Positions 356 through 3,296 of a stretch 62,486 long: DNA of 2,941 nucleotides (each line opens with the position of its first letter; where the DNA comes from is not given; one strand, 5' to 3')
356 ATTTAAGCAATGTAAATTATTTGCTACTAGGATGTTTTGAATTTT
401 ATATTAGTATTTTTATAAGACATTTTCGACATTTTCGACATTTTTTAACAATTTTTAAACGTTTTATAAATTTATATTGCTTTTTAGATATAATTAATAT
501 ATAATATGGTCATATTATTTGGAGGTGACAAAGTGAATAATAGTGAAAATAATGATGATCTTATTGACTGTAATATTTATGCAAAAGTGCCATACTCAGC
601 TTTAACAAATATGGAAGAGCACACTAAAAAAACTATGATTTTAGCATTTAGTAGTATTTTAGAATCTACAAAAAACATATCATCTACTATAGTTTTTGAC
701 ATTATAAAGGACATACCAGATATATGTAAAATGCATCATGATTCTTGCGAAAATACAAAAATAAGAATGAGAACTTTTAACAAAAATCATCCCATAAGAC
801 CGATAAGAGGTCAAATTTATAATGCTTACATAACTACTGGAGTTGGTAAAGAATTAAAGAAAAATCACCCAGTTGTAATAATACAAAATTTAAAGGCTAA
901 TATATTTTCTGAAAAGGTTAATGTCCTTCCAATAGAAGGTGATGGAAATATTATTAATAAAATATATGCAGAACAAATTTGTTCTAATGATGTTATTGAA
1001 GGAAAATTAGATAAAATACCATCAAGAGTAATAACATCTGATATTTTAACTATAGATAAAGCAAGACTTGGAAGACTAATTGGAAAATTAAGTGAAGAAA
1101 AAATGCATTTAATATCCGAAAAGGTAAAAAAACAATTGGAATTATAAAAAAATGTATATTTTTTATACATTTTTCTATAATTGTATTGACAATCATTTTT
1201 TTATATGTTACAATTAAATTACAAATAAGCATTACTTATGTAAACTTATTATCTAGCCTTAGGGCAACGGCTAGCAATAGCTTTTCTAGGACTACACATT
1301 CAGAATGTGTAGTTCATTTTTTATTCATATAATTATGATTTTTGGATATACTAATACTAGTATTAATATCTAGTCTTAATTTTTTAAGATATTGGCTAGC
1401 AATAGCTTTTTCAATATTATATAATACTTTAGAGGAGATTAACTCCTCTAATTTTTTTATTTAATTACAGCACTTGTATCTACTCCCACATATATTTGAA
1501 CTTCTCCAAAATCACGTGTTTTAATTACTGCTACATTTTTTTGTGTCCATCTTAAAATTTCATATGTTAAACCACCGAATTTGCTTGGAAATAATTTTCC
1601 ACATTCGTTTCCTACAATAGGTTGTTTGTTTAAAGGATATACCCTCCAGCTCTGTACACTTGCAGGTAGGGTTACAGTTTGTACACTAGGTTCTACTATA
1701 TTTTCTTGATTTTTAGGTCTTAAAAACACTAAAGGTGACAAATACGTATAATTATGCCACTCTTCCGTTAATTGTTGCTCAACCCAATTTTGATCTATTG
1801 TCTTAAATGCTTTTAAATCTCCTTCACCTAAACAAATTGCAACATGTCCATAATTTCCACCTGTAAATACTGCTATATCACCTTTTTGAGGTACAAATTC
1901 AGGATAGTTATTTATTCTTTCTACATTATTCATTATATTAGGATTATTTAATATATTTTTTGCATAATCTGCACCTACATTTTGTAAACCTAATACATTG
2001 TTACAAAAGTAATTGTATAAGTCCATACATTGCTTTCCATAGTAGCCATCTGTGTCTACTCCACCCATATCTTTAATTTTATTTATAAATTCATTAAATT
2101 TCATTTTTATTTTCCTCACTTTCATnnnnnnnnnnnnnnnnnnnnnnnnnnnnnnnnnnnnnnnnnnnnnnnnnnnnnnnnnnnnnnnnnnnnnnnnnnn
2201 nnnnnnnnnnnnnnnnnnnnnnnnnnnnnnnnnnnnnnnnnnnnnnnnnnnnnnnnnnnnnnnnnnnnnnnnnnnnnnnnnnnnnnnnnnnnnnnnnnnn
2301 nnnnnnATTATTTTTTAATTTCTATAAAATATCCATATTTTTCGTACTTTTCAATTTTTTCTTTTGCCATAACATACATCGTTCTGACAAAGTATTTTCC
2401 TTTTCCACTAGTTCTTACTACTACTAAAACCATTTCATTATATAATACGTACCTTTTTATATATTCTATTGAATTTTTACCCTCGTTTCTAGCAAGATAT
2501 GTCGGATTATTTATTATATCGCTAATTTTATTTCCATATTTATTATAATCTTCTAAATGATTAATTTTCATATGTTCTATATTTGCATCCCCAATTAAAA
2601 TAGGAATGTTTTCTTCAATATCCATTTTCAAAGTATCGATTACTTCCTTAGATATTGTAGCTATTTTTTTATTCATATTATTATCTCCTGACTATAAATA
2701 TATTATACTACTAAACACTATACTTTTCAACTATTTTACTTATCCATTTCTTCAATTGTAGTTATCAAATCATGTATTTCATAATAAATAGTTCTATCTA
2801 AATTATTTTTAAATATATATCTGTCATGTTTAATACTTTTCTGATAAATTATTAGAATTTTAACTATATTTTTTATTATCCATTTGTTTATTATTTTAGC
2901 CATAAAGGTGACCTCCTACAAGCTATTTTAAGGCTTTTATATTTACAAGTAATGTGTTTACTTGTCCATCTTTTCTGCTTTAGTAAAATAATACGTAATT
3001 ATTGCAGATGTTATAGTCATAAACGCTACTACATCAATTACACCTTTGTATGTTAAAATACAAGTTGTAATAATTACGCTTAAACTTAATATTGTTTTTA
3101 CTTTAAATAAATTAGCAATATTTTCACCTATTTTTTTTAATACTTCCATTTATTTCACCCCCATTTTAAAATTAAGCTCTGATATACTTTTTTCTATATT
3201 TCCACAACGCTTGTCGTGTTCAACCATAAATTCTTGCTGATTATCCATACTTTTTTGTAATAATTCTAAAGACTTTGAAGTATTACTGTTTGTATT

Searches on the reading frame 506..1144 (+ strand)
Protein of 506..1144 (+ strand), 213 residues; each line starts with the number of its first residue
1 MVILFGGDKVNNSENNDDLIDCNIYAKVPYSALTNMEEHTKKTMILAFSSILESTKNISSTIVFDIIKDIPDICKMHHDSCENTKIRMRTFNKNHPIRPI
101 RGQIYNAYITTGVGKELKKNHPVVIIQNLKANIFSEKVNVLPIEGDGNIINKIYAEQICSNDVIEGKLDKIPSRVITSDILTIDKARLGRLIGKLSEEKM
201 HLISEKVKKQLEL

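Call 46: search_protein_families(library=pfam, proteins=[window:506-1144:+], max_evalue=0.001)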
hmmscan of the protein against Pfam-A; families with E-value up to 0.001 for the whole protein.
window:506-1144:+ (213 aa): 1 family
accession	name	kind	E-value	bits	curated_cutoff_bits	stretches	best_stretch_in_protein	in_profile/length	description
PF02452.23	PemK_toxin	-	4.1e-14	53.1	23.1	1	101-210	2-108/109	PemK-like, MazF-like toxin of type II toxin-antitoxin system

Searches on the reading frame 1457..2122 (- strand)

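Call 96: search_protein_families(library=phrogs, proteins=[window:1457-2122:-], max_evalue=0.00001)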
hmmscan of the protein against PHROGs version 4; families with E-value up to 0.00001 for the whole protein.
window:1457-2122:- (221 aa): 12 families
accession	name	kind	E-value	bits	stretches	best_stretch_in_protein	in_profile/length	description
phrog_8781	-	lysis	1.3e-32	114.1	1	3-138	3-140/178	endolysin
phrog_635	-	lysis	2.2e-26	93.8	1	8-149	6-154/463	endolysin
phrog_7887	-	lysis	6.8e-25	89.1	1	7-147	2-149/238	endolysin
phrog_759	-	other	3e-20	73.5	1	18-149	25-156/625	tail associated cell-wall hydrolase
phrog_489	-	lysis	5.2e-20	72.7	1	20-146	18-150/459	endolysin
phrog_12367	-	lysis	5.6e-12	46.9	1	6-119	4-123/252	endolysin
phrog_1309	-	lysis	1.2e-09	39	1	11-138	175-282/410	endolysin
phrog_34646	-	lysis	5.8e-09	36.2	1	8-118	330-444/472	endolysin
phrog_29272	-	lysis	3.5e-08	34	1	22-112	316-406/436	endolysin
phrog_7470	-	lysis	1.3e-07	31.7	1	22-126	19-132/532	amidase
phrog_5182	-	lysis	2.5e-06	28.3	1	149-191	277-319/321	endolysin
phrog_37633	-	lysis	4.4e-06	26.8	1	12-105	11-106/375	endolysin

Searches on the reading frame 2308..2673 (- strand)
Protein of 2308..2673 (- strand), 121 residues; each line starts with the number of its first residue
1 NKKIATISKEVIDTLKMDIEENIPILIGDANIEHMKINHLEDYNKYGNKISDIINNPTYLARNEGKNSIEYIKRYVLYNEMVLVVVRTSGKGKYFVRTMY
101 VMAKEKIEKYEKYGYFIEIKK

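Call 96: search_protein_families(library=phrogs, proteins=[window:2308-2673:-], max_evalue=0.00001)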
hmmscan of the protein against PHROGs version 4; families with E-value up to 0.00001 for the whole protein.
window:2308-2673:- (121 aa): 1 family
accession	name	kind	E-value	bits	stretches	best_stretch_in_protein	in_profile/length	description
phrog_29609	-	unknown function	3.4e-07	31.1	1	6-89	26-109/146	-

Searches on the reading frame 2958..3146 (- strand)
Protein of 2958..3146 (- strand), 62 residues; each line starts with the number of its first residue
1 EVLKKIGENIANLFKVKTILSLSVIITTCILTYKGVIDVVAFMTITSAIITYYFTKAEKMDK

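Call 96: search_protein_families(library=phrogs, proteins=[window:2958-3146:-], max_evalue=0.00001)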
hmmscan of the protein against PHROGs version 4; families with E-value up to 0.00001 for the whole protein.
window:2958-3146:- (62 aa): 1 family
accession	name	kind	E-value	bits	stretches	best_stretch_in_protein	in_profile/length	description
phrog_13256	-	unknown function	9.1e-10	39.2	1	8-57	2-51/62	-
